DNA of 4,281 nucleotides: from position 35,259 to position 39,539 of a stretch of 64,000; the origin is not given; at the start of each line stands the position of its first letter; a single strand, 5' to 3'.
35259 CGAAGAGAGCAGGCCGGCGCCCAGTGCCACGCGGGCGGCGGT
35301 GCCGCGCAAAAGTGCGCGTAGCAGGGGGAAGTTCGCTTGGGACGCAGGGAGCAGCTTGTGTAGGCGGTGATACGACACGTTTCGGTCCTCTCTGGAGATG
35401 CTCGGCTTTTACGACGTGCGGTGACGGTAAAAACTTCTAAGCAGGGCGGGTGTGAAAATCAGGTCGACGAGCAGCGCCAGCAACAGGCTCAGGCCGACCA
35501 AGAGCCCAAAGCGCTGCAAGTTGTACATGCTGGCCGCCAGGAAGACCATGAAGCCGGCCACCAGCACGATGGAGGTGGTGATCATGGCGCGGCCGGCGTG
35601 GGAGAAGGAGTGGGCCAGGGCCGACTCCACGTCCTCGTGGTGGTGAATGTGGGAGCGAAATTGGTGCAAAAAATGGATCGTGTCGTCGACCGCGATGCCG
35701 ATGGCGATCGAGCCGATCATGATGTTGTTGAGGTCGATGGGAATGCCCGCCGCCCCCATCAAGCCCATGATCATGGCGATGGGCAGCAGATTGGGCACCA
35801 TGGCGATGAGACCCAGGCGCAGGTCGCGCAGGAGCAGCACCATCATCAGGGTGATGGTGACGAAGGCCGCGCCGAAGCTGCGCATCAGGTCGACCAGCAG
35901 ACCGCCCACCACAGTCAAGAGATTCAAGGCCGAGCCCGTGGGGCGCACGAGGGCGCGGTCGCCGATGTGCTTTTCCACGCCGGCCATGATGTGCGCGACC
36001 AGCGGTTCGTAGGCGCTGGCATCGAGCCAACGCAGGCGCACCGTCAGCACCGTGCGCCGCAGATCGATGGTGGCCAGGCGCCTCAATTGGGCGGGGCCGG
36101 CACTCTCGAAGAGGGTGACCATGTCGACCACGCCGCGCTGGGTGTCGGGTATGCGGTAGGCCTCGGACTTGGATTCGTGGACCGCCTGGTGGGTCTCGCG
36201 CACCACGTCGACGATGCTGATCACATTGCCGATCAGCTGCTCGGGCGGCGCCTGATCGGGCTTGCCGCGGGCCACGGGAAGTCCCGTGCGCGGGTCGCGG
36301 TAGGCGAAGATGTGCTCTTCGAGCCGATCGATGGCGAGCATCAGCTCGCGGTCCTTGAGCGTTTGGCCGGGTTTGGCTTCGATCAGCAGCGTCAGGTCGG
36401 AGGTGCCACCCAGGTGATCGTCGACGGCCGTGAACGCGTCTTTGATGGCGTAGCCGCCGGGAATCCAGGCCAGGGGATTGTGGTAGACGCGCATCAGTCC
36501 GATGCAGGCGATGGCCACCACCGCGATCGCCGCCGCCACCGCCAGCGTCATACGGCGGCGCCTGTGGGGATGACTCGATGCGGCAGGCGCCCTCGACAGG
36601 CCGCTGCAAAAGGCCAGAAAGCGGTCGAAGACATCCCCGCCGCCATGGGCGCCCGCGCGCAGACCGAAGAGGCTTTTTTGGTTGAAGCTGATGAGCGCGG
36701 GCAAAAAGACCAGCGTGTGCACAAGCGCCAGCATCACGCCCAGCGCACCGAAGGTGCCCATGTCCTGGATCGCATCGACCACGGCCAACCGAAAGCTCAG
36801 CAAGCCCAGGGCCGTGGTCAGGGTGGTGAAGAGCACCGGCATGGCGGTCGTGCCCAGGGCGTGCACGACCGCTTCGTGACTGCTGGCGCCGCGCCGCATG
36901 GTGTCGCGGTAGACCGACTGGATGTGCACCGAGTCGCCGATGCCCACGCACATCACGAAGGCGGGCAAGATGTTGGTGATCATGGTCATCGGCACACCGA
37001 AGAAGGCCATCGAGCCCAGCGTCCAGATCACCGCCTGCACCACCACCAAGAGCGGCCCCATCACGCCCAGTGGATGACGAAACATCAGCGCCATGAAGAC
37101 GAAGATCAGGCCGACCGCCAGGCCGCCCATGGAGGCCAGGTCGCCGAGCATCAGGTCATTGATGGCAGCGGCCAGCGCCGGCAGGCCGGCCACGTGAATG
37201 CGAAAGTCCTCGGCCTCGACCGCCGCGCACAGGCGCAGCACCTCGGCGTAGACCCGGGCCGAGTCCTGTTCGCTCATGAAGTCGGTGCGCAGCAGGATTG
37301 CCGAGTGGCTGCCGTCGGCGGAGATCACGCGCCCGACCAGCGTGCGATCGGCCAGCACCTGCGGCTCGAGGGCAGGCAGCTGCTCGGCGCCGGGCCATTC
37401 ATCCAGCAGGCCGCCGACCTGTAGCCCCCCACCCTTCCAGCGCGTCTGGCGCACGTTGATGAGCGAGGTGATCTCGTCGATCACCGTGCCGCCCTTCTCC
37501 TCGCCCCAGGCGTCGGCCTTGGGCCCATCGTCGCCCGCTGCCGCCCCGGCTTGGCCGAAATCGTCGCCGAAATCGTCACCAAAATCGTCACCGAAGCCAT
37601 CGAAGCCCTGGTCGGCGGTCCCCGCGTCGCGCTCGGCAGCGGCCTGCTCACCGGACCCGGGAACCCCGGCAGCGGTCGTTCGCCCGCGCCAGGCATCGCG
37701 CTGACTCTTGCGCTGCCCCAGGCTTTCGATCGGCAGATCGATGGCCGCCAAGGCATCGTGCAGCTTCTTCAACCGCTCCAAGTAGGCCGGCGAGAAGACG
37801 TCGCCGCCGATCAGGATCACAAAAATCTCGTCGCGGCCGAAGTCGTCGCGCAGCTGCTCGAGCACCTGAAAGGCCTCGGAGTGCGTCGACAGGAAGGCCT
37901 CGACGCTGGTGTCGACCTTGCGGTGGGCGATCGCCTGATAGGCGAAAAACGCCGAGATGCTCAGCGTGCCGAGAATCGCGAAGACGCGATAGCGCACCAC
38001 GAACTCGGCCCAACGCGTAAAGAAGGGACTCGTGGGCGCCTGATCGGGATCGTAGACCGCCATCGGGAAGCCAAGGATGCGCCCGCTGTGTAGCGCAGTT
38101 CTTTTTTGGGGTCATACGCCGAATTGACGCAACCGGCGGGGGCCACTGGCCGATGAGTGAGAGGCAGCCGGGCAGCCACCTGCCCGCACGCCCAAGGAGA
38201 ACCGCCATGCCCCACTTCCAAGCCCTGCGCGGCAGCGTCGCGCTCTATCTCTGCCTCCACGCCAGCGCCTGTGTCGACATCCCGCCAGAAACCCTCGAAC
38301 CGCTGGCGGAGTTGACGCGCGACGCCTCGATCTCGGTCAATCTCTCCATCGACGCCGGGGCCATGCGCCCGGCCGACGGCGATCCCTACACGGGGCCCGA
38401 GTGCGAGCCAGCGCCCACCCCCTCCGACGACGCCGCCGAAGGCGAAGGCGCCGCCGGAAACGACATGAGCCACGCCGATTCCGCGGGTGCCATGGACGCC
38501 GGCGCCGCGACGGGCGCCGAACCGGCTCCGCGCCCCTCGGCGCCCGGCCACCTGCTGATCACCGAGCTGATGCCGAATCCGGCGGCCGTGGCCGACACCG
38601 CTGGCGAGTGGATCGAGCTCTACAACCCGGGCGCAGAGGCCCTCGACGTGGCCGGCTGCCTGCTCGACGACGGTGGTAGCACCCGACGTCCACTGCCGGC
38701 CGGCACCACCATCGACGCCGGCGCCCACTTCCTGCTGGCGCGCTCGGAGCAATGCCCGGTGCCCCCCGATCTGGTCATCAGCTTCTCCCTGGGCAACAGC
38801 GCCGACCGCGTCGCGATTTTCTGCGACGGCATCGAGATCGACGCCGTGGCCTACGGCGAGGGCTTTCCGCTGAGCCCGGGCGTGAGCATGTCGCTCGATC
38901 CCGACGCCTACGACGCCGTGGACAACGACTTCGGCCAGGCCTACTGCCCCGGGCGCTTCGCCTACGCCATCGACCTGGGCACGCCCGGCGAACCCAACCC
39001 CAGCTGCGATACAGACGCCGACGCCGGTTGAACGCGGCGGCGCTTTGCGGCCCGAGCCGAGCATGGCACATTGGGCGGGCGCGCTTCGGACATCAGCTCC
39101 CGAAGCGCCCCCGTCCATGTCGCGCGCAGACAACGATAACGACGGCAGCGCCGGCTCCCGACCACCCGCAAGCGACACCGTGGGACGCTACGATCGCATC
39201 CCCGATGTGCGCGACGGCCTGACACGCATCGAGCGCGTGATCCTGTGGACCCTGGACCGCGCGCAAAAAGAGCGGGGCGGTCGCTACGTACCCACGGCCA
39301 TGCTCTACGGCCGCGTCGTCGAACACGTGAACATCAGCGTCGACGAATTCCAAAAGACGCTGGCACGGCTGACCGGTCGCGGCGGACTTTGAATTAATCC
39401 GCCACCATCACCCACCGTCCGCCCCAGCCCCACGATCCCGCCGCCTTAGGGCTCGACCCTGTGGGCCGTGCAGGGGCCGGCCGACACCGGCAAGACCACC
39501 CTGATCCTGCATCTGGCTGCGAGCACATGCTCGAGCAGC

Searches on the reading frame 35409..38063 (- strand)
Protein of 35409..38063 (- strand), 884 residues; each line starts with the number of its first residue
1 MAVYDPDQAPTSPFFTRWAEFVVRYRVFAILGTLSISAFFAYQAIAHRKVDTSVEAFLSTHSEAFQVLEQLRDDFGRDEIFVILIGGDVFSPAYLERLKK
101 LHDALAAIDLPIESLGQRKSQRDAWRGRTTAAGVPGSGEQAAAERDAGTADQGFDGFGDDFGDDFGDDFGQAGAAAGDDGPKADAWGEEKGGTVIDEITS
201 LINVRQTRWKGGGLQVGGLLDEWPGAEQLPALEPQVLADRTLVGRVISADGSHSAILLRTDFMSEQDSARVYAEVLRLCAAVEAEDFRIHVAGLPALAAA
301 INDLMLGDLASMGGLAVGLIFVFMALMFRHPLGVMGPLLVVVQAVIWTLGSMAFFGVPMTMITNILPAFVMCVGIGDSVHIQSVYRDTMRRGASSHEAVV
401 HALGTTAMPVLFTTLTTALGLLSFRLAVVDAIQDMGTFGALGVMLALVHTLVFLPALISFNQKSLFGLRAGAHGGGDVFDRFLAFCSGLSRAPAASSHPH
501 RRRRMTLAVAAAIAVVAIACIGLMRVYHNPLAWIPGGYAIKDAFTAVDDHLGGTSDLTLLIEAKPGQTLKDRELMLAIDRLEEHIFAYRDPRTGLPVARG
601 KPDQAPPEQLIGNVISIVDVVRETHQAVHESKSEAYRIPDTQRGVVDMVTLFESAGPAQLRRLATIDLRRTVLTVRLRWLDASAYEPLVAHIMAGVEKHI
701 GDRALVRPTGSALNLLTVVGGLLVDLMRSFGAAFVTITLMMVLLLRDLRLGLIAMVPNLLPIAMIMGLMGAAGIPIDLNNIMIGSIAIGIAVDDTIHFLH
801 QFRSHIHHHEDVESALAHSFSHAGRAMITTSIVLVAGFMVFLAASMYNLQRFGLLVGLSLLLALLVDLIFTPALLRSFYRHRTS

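Call 10: search_protein_families(library=pfam, proteins=[window:35409-38063:-], max_evalue=0.01)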
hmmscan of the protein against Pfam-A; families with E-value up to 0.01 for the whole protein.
window:35409-38063:- (884 aa): 5 families
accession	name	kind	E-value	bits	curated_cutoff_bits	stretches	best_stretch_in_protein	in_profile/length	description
PF03176.21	MMPL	-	2.8e-31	109.1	20.5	2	238-460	72-301/333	MMPL family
PF12349.14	Sterol-sensing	-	1.7e-17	64.1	22.3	2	332-463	8-138/153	Sterol-sensing domain of SREBP cleavage-activation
PF02460.24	Patched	-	2.2e-15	57.2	23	2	326-459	23-155/156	Patched SSD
PF00873.25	ACR_tran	-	3.3e-09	35.5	28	1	732-875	339-486/1021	AcrB/AcrD/AcrF family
PF02355.23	SecD_SecF_C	-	8.2e-06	25.8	20.5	1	314-451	38-176/189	Protein export membrane protein SecD/SecF, C-terminal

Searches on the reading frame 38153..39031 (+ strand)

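Call 10: search_protein_families(library=pfam, proteins=[window:38153-39031:+], max_evalue=0.01)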
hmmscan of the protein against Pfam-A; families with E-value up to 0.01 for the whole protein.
window:38153-39031:+ (292 aa): 1 family
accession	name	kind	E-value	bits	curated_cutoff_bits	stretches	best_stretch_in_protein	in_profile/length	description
PF00932.25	LTD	-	8.2e-14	52.3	34.3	1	128-235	2-108/109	Lamin Tail Domain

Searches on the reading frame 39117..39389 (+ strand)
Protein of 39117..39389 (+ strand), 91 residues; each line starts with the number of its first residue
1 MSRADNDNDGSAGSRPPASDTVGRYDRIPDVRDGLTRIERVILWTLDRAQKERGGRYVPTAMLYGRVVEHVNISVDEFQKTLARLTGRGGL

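Call 65: search_protein_representatives(protein=window:39117-39389:+)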
Query: 91 residues. Proteins with E-value up to 0.001 (for the whole library): 376; up to 1e-10: 253; up to 1e-30: 0. The best 150 are listed.
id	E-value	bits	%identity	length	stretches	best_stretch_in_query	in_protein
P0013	1.2e-23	98.9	73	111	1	17-87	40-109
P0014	2.6e-23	97.9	74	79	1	25-86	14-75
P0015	4.9e-23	97.0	70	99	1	21-86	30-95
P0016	3.4e-21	91.1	75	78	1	27-86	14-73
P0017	7.7e-21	90.0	72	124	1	25-88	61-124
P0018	9.6e-21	89.7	69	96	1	25-89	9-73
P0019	1.8e-20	88.8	75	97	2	50-88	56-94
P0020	2.3e-20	88.4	66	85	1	25-91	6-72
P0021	2.4e-20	88.4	64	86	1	26-91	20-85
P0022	2.8e-20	88.2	67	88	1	23-88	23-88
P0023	4.9e-20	87.4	62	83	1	23-88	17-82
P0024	6.1e-20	87.1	68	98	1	22-90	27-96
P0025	9.0e-20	86.6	61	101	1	15-88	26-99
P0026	1.3e-19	86.1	64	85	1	24-87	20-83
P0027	1.6e-19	85.8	66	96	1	24-88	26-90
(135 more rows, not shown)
